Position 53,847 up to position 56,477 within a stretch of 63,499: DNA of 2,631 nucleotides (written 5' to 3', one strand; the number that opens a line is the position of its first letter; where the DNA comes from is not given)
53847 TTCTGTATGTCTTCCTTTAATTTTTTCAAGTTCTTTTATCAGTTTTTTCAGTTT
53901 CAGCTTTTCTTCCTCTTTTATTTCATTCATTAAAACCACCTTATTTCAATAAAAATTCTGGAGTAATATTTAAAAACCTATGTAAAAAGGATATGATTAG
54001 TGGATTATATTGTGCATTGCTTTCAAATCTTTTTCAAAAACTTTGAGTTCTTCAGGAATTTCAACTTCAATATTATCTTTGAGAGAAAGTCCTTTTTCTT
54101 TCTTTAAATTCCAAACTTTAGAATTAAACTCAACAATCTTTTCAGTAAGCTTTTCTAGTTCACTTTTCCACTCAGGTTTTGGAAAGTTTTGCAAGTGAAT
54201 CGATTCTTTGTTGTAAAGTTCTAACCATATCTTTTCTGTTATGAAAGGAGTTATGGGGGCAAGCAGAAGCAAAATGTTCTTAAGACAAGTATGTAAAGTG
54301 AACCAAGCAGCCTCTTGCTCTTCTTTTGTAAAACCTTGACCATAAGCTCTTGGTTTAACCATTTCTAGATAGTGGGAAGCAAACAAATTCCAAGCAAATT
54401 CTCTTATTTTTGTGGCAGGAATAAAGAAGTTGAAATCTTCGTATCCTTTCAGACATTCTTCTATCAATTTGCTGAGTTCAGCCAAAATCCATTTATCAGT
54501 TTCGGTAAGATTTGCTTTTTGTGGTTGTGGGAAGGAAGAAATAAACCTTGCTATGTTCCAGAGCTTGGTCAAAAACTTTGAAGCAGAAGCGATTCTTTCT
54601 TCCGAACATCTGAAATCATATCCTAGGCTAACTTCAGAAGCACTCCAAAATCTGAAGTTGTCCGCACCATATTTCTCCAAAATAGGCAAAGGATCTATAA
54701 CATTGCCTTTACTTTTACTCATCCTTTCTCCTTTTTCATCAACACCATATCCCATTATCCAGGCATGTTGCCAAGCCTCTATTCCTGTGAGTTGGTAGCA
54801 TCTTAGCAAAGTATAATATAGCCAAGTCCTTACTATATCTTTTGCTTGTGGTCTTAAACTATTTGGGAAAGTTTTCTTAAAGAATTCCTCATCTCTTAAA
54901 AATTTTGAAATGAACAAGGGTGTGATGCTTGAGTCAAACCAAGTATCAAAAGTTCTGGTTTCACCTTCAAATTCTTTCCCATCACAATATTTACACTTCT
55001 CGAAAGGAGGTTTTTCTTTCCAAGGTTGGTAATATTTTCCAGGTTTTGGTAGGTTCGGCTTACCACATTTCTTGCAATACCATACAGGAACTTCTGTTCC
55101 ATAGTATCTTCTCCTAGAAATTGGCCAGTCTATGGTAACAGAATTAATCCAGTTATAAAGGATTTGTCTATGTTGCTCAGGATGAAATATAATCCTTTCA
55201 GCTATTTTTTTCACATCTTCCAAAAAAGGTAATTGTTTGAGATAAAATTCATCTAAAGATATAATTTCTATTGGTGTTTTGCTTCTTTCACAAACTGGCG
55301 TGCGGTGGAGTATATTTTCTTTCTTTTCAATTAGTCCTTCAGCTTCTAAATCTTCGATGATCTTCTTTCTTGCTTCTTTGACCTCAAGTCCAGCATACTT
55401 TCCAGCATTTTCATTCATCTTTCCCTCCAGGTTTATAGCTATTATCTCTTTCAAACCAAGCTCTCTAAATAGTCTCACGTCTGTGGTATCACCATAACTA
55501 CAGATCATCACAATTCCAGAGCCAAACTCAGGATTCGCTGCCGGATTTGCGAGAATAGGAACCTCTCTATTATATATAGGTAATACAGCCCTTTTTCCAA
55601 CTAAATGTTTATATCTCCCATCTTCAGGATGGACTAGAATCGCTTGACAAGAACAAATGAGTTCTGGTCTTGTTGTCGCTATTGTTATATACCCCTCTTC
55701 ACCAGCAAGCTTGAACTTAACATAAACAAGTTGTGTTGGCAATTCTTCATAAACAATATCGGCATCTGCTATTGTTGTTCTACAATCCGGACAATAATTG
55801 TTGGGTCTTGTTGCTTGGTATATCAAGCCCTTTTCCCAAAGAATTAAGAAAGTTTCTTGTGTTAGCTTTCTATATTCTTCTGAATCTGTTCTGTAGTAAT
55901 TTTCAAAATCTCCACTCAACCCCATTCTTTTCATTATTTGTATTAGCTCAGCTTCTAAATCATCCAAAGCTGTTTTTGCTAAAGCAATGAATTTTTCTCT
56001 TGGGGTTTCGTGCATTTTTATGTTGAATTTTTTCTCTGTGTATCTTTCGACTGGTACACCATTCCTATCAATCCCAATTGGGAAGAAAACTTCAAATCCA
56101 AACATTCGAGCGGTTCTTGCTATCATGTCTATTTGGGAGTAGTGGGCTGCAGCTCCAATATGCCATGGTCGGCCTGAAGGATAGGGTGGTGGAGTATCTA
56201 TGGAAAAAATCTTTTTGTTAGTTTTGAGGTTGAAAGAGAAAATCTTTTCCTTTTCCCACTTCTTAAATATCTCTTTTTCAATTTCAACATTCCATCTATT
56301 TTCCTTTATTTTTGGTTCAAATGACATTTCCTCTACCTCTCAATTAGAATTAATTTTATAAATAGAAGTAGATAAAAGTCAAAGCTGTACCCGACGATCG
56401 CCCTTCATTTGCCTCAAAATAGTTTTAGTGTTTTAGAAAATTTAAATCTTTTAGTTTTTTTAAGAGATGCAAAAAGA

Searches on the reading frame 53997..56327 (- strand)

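Call 47: search_protein_families(library=ncbifam, proteins=[window:53997-56327:-], max_evalue=1e-10)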
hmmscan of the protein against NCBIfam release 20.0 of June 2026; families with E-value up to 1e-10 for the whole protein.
window:53997-56327:- (776 aa): 16 families
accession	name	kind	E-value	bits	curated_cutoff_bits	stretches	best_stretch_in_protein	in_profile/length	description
NF009687.0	PRK13208.1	equivalog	7.5e-283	940.5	738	1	5-774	4-783/801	valine--tRNA ligase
TIGR00422.1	valS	equivalog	1.2e-206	688.6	612.1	1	12-770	5-770/863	valine--tRNA ligase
NF004349.1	PRK05729.1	equivalog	9.9e-163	543.5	704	1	15-775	8-758/860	valine--tRNA ligase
NF000540.1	alt_ValS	exception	2.7e-157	525.1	900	2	108-753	122-795/827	valine--tRNA ligase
NF011492.0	PRK14900.1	equivalog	3.6e-117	392.6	1783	1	14-756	16-768/1044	valine--tRNA ligase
TIGR00392.1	ileS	equivalog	7.7e-113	378.4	621.4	2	267-751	322-842/861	isoleucine--tRNA ligase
NF008957.0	PRK12300.1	subfamily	7.7e-70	236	677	2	11-236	4-240/946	leucine--tRNA ligase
NF000258.1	MupB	exception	2.5e-67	227.5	1900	2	267-757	307-810/1033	mupirocin-resistant isoleucine--tRNA ligase MupB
NF000257.1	MupA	exception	7.3e-64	216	1900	2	269-718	305-774/1024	mupirocin-resistant isoleucine--tRNA ligase MupA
TIGR00395.1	leuS_arch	equivalog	1.1e-59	202.3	648.5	2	15-235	2-233/938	leucine--tRNA ligase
TIGR00396.1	leuS_bact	equivalog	6.7e-57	193.2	548.4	2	15-192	5-168/843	leucine--tRNA ligase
NF040702.1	ileS_w_GNAT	exception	1.4e-49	168.6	1999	2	251-709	488-961/1100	isoleucine--tRNA ligase, N-acetyltransferase domain-containing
TIGR00398.1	metG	equivalog_domain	1.9e-35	122.6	336.35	2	42-189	2-133/530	methionine--tRNA ligase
NF008900.0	PRK12267.1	equivalog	4.4e-28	98.2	598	2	463-710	228-482/648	methionine--tRNA ligase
NF001100.0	PRK00133.1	equivalog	1.1e-25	90.3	587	2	48-188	14-138/676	methionine--tRNA ligase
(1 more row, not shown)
